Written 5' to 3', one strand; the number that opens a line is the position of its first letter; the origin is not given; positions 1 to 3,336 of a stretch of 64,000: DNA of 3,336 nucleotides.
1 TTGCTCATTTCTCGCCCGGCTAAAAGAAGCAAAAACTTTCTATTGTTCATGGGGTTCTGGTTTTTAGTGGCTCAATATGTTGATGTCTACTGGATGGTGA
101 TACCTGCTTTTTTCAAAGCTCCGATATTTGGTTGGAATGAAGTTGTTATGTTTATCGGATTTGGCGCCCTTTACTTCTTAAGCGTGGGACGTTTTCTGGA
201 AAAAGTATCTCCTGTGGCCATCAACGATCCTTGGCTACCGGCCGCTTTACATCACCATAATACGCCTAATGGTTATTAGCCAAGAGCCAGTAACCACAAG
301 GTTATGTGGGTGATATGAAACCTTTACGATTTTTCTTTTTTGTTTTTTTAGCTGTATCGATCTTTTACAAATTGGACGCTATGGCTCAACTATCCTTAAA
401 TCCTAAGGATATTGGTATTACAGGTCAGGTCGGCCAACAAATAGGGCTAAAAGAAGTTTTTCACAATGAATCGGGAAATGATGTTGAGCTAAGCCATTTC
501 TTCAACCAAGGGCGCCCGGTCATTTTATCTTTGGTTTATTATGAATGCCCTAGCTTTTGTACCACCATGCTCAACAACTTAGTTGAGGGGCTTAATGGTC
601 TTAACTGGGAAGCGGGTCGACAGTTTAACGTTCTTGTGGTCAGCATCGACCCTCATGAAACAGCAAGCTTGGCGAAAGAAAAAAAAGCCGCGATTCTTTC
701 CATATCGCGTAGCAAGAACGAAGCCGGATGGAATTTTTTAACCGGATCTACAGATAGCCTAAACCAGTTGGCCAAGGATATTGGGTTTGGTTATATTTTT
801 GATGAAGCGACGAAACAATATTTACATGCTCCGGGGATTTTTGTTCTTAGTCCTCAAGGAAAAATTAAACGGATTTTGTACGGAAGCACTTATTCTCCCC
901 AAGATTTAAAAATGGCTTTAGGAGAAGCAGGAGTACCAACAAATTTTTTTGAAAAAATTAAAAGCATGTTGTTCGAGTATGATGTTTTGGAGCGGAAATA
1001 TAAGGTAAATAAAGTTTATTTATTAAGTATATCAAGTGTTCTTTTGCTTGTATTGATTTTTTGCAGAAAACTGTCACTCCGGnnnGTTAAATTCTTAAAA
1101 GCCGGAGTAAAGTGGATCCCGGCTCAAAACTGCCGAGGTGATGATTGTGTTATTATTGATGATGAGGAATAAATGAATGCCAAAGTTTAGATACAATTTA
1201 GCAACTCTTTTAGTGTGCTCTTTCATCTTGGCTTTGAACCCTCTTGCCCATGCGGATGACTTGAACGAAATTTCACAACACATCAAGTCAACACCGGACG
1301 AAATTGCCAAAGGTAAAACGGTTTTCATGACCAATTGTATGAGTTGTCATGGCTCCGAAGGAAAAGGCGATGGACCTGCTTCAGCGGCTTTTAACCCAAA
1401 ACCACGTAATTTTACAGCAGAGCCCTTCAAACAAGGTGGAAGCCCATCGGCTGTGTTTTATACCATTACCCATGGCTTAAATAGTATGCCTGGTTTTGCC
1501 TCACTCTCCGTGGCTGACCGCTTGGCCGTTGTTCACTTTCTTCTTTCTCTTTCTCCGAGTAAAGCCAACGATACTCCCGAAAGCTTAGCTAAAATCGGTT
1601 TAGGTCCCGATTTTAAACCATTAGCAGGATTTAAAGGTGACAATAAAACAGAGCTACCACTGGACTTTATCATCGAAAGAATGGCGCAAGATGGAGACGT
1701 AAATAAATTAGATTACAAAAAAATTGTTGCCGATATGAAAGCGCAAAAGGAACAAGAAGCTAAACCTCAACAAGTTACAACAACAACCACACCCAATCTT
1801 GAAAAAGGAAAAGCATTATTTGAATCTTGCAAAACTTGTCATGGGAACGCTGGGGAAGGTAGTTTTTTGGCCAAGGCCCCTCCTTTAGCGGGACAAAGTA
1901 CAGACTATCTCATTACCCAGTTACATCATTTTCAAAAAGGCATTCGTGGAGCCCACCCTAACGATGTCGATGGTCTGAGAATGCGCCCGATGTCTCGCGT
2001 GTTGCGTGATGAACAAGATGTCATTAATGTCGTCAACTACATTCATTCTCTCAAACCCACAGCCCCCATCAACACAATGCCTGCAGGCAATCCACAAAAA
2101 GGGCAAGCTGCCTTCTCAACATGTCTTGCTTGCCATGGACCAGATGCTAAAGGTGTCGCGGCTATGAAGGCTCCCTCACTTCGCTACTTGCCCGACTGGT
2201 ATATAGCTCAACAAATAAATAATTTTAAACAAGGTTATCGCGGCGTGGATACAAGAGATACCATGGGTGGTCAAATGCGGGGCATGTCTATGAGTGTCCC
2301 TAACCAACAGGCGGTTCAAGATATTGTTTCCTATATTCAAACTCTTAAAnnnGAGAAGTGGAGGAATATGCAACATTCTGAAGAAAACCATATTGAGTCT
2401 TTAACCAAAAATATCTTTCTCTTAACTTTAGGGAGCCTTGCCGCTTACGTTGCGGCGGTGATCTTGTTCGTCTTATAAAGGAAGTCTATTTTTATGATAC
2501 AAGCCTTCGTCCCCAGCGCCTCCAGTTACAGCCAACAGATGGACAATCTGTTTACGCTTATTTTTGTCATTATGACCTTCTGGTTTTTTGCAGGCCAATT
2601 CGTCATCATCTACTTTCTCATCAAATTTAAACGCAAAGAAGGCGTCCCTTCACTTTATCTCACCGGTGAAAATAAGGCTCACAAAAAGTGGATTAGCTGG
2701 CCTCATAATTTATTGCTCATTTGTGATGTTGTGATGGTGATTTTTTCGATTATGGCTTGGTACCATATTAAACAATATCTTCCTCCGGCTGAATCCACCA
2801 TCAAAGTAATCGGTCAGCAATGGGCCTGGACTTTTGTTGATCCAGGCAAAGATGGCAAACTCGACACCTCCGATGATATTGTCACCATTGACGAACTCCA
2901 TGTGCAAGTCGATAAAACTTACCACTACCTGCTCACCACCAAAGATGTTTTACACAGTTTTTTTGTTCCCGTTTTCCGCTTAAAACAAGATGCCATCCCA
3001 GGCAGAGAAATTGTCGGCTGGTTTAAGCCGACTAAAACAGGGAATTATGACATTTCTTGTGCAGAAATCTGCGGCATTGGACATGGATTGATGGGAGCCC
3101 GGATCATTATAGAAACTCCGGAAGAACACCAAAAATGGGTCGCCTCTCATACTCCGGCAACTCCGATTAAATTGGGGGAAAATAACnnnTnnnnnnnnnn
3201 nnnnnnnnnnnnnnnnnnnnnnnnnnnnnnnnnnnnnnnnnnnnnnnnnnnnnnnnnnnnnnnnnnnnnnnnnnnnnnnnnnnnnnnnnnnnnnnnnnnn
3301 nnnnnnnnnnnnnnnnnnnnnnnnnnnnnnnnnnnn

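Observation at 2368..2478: Unannotated 36-aa single-TM ORF with the strongest RBS of the cox region, between the cytochrome c gene and coxB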

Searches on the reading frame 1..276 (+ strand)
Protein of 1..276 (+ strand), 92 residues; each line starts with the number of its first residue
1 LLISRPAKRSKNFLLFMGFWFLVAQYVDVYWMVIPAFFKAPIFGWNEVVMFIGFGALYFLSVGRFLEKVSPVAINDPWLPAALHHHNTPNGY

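Call 3: search_protein_families(library=pfam, proteins=[window:1-276:+], max_evalue=1)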
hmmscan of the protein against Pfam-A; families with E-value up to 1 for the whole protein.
window:1-276:+ (92 aa): 1 family
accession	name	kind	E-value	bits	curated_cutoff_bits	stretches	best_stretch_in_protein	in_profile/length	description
PF00689.26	Cation_ATPase_C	-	0.08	13.2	27.3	1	8-61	115-168/175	Cation transporting ATPase, C-terminus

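Call 4: search_protein_families(library=ncbifam, proteins=[window:1-276:+], max_evalue=1)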
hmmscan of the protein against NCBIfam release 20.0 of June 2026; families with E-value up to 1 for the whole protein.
window:1-276:+ (92 aa): 1 family
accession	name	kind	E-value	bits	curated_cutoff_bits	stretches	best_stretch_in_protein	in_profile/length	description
NF047929.1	ABC_B6_perm_2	equivalog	0.012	14.8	400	1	18-52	105-138/337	putative B6 ABC transporter permease subunit 2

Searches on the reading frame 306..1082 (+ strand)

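Call 3: search_protein_families(library=pfam, proteins=[window:306-1082:+], max_evalue=1)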
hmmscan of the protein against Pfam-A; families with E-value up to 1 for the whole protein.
window:306-1082:+ (259 aa): 3 families
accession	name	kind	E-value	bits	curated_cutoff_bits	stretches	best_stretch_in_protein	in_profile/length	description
PF02630.20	SCO1-SenC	-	2.3e-09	37.8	22.8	1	54-186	8-133/134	SCO1/SenC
PF00578.27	AhpC-TSA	-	2.1e-05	24.9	26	1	54-189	12-123/124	AhpC/TSA family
PF08534.16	Redoxin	-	0.00064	20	26.6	1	54-195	15-136/148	Redoxin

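Call 4: search_protein_families(library=ncbifam, proteins=[window:306-1082:+], max_evalue=1)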
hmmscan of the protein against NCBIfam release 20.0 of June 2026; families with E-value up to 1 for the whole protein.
window:306-1082:+ (259 aa): 0 families

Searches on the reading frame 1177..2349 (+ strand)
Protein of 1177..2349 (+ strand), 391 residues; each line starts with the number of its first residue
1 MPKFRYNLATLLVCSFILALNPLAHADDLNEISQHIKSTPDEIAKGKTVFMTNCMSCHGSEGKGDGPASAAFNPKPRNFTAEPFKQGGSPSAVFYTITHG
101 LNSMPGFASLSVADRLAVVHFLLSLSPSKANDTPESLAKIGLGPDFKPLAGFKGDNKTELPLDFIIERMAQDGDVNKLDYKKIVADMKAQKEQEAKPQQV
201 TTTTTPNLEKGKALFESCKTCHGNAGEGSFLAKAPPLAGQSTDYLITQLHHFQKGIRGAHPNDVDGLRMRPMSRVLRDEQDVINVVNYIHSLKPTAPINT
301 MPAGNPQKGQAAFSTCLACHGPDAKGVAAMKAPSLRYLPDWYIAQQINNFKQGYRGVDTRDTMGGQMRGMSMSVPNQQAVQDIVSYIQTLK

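Call 3: search_protein_families(library=pfam, proteins=[window:1177-2349:+], max_evalue=1)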
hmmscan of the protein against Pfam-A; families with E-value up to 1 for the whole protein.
window:1177-2349:+ (391 aa): 15 families
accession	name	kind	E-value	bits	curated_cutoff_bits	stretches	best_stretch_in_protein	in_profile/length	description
PF00034.26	Cytochrom_C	-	6.4e-39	133.6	21.3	3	43-126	1-90/90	Cytochrome c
PF13442.11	Cytochrome_CBB3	-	8.9e-23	80.9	27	3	42-122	2-68/68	Cytochrome C oxidase, cbb3-type, subunit III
PF22113.1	Mtrc-MtrF_II-IV_dom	-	1.3e-05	25.3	30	1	175-227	47-93/176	Outer membrane cytochrome MtrC/MtrF-like, domains II/IV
PF14495.11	Cytochrom_C550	-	1.9e-05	24.8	27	2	29-59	12-42/136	Cytochrome c-550 domain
PF14537.11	Cytochrom_c3_2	-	8.3e-05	23.4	25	0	44-63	19-38/79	Cytochrome c3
PF14376.11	Haem_bd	-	0.00018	21.9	27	1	190-237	12-61/133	Haem-binding domain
PF14522.11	Cytochrome_C7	-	0.0011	19.2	24.8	0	201-226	31-52/67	Cytochrome c7 and related cytochrome c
PF09699.15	Paired_CXXCH_1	-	0.004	17.3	20.6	0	315-325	8-18/41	Doubled CXXCH motif (Paired_CXXCH_1)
PF11845.13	Tll0287-like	-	0.0053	17.6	24.1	0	51-61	99-111/144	Tll0287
PF09626.15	DHC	-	0.014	16.8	22.2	0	34-60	84-110/116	Dihaem cytochrome c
PF21342.2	SoxA-TsdA_cyt-c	-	0.039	14.4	27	0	216-228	15-26/88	SoxA/TsdA, cytochrome c domain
PF13435.11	Cytochrome_C554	-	0.098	14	20.8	0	216-223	49-84/84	Cytochrome c554 and c-prime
PF09698.15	GSu_C4xC__C2xCH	-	0.14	13.4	21.7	0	52-58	30-36/36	Geobacter CxxxxCH...CXXCH motif (GSu_C4xC__C2xCH)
PF00684.25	DnaJ_CXXCXGXG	-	0.33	11.7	32.7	0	210-224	50-64/65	DnaJ central domain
PF09086.16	DUF1924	-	0.41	11.5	22.5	0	208-225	21-36/96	Domain of unknown function (DUF1924)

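Call 4: search_protein_families(library=ncbifam, proteins=[window:1177-2349:+], max_evalue=1)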
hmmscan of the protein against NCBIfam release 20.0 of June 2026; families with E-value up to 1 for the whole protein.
window:1177-2349:+ (391 aa): 27 families (the best 25 are shown)
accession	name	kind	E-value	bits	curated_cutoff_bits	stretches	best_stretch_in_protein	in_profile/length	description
TIGR00782.1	ccoP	equivalog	1.2e-25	90.4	179.95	2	192-335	95-233/285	cytochrome-c oxidase, cbb3-type subunit III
NF033864.1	cytochrome579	equivalog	1.1e-17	64.4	280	1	36-108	42-116/179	cytochrome 579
NF011054.0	PRK14486.1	equivalog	8.5e-16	58.3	447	3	32-124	204-289/294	putative bifunctional cbb3-type cytochrome c oxidase subunit II/cytochrome c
NF050122.1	bc1_QcrC_actin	exception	9.7e-16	57.8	200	2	37-140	130-225/253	cytochrome bc1 complex diheme cytochrome c subunit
NF045773.1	cytochro_C550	exception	4.9e-12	45.8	125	3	13-65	18-71/118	cytochrome c550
NF045774.1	cytochro_C551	exception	2.4e-10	40.3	118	3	15-64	11-60/110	cytochrome c551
TIGR02603.1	CxxCH_TIGR02603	domain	2e-08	34.3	68.15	2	43-66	3-28/134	putative heme-binding domain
NF045930.1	Cytc6PetJCyano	equivalog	4.4e-08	33.1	135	1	39-110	24-90/110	cytochrome c6 PetJ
NF049874.1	PdsA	exception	5.2e-08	33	330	2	209-259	120-171/198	periplasmic diheme shuttle PdsA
TIGR03872.1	cytochrome_MoxG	equivalog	1.7e-07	31.4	147.8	2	39-68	40-70/133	cytochrome c(L), periplasmic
TIGR04494.1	c550_PedF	equivalog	2.5e-06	27.4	122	2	309-389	54-129/133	cytochrome c-550 PedF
TIGR03045.1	PS_II_C550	equivalog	4.7e-06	26.4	177.75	1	26-59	34-67/159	photosystem II cytochrome c-550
TIGR03874.1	4cys_cytochr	equivalog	9.1e-05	22.2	161.75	0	217-234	43-60/143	c-type cytochrome, methanol metabolism-related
TIGR03046.1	PS_II_psbV2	equivalog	9.6e-05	22.1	148.35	1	35-59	49-73/157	photosystem II cytochrome PsbV2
NF043008.1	Cyt550_Brdyrhiz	equivalog_domain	0.00015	21.9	240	0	298-321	19-42/131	cytochrome c-550 CycA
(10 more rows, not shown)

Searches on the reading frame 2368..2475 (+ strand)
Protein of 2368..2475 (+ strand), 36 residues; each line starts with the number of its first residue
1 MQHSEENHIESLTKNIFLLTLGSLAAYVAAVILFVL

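Call 3: search_protein_families(library=pfam, proteins=[window:2368-2475:+], max_evalue=1)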
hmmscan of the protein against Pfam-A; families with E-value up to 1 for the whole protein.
window:2368-2475:+ (36 aa): 0 families

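Call 4: search_protein_families(library=ncbifam, proteins=[window:2368-2475:+], max_evalue=1)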
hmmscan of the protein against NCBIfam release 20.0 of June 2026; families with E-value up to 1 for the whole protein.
window:2368-2475:+ (36 aa): 0 families

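Call 18: list_cluster_members(proteins=[window:2368-2475:+, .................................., P0015, P0001])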
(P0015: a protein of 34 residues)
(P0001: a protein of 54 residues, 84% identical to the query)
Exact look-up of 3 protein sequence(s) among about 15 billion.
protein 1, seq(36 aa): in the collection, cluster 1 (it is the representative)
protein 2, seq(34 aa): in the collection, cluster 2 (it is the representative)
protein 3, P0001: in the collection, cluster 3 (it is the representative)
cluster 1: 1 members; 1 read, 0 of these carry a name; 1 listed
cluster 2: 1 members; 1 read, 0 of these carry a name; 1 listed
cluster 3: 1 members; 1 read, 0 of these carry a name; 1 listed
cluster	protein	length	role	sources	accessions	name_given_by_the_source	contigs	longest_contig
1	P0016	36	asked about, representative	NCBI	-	-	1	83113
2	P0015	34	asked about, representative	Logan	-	-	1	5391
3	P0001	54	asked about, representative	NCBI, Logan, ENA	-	-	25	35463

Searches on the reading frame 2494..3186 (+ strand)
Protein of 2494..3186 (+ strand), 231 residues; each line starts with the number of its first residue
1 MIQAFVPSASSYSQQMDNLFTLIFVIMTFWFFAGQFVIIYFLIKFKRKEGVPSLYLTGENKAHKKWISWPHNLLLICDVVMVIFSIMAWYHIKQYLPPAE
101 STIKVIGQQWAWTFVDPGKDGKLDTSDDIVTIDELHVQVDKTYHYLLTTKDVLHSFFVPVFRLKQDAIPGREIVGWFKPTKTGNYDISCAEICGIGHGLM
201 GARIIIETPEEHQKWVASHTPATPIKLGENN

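Call 3: search_protein_families(library=pfam, proteins=[window:2494-3186:+], max_evalue=1)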
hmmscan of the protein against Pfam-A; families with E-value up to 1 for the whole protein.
window:2494-3186:+ (231 aa): 5 families
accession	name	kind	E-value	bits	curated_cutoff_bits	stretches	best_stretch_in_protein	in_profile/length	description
PF00116.26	COX2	-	6.4e-16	58.8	22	1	129-201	41-114/120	Cytochrome C oxidase subunit II, periplasmic domain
PF14983.11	SPMIP10-like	-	0.0027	18.1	27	1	156-202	37-83/138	Sperm-associated microtubule inner protein 10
PF01040.23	UbiA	-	0.0056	16.4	34.2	1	10-88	131-211/250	UbiA prenyltransferase family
PF02790.20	COX2_TM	-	0.024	15.2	22.8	1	4-49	7-52/88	Cytochrome C oxidase subunit II, transmembrane domain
PF13473.12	Cupredoxin_1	-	0.16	12.5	27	1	125-189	27-92/104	Cupredoxin-like domain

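Call 4: search_protein_families(library=ncbifam, proteins=[window:2494-3186:+], max_evalue=1)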
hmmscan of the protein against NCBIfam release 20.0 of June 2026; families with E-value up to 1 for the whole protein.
window:2494-3186:+ (231 aa): 6 families
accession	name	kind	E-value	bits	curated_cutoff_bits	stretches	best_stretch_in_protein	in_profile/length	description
TIGR02866.1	CoxB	equivalog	2.3e-39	135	147.7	1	11-216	4-201/202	cytochrome c oxidase subunit II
NF050117.1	aa3_CtaC_Actin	exception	2.2e-22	79.5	250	1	79-216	98-242/244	aa3-type cytochrome oxidase subunit II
TIGR01433.1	CyoA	equivalog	2.1e-08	33.9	266.2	1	13-218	25-224/226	ubiquinol oxidase subunit II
NF007816.0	PRK10525.1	equivalog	1.6e-06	27.5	511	1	101-218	127-237/318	cytochrome o ubiquinol oxidase subunit II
TIGR01432.1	QOXA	equivalog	0.00095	18.5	240.95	1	13-217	28-224/227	cytochrome aa3 quinol oxidase subunit II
TIGR04246.1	nitrous_NosZ_Gp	equivalog_domain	0.011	14.1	625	1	148-205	518-575/578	Sec-dependent nitrous-oxide reductase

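Call 6: find_related_loci(query=window:2494-3186:+, collection=genome_contigs, flank=6000)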
Query window:2494-3186:+ (231 aa) in genome_contigs; peptide patterns used: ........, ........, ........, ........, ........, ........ (x = any residue, [..] = any of these).
30 stretches matched a pattern; 5 encode a relative of the query (tblastn E <= 1e-3); 5 distinct loci.
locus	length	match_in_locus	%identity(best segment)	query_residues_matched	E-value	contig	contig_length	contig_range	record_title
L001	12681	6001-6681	59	1-227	1e-97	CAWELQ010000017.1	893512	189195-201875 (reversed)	MAG: uncultured delta proteobacterium isolate MFD05684.bin.1.403 genome assembly, contig: contig_49171, whole genome sho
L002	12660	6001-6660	59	1-220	7e-94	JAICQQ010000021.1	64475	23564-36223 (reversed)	MAG: Polyangiaceae bacterium isolate TY_HY_2_bin.55 k141_1852278_length_64475_cov_27.1676, whole genome shotgun sequence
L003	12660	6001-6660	59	1-220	2e-93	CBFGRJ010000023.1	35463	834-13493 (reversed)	MAG TPA_asm: uncultured Myxococcales bacterium isolate SRR17295755_binner13_Refined_95 genome assembly, contig: ERZ23329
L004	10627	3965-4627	56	1-221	3e-93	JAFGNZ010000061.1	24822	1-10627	MAG: Myxococcaceae bacterium isolate Zod_Metabat.575 k87_1320029, whole genome shotgun sequence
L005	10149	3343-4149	25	8-216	8e-21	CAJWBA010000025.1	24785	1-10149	MAG TPA_asm: uncultured Flavobacteriales bacterium isolate ERR599122_bin.47_MetaBAT_v2.12.1_MAG genome assembly, contig:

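Call 23: find_related_loci(query=window:2494-3186:+, collection=metagenome_contigs, flank=4000)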
Query window:2494-3186:+ (231 aa) in metagenome_contigs; peptide patterns used: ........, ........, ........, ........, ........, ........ (x = any residue, [..] = any of these).
43 stretches matched a pattern; 8 encode a relative of the query (tblastn E <= 1e-3); 8 distinct loci.
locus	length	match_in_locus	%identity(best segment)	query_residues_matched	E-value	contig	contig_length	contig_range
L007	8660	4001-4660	57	1-220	5e-93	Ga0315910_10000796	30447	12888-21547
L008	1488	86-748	60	1-222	7e-99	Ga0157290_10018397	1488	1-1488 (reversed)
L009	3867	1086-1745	59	1-220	7e-91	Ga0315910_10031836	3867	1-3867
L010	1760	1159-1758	62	1-200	1e-92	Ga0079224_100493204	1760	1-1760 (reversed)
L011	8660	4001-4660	57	1-220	9e-87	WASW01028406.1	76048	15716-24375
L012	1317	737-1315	61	1-193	6e-89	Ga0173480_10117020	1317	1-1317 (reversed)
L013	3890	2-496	60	58-222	1e-74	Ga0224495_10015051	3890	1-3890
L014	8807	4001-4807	25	8-216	5e-21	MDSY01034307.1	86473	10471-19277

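Call 40: search_solved_structures(query=window:2494-3186:+, max_evalue=0.001)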
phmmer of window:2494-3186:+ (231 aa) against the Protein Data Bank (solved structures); distinct sequences matched with E-value up to 0.001: 51.
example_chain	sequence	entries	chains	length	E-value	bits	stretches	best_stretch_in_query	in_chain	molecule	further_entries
3om3_B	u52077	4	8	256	1.6e-21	80.4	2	133-219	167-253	Cytochrome c oxidase subunit 2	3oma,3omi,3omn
6pw1_B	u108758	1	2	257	1.6e-21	80.4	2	133-219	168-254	Cytochrome c oxidase subunit 2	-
1m56_B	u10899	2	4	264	2.2e-21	80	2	133-217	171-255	CYTOCHROME C OXIDASE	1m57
2gsm_B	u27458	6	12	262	2.3e-21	79.9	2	133-219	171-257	Cytochrome c oxidase subunit 2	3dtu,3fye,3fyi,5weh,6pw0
6ci0_B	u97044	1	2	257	2.3e-21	79.9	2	133-219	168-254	Cytochrome c oxidase subunit 2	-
4w9z_A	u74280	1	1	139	7.7e-20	74.9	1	96-217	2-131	Cytochrome c oxidase subunit 2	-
1qle_B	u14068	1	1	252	1.7e-18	70.5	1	11-218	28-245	CYTOCHROME C OXIDASE POLYPEPTIDE II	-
4txv_B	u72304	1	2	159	1.9e-18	70.4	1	96-218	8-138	Cytochrome c oxidase subunit 2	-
1ar1_B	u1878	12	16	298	2.5e-18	70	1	11-218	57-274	CYTOCHROME C OXIDASE | Cytochrome c oxidase subunit 2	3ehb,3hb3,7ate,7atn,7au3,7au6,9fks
2yev_B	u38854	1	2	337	6.6e-17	65.3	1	9-224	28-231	CYTOCHROME C OXIDASE SUBUNIT 2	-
8iuf_C2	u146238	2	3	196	1.6e-15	60.8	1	38-206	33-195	Cytochrome c oxidase subunit 2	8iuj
5z62_B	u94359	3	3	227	3.9e-14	56.2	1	66-201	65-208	Cytochrome c oxidase subunit 2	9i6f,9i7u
8ugh_4B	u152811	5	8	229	6.8e-13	52.2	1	78-218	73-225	Cytochrome c oxidase subunit 2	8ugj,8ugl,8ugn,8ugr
8zo8_C2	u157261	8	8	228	7e-13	52.1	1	79-217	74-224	Cytochrome c oxidase subunit 2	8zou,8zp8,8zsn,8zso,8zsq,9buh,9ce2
8ugi_4B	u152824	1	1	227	7.6e-13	52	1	79-217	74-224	Cytochrome c oxidase subunit 2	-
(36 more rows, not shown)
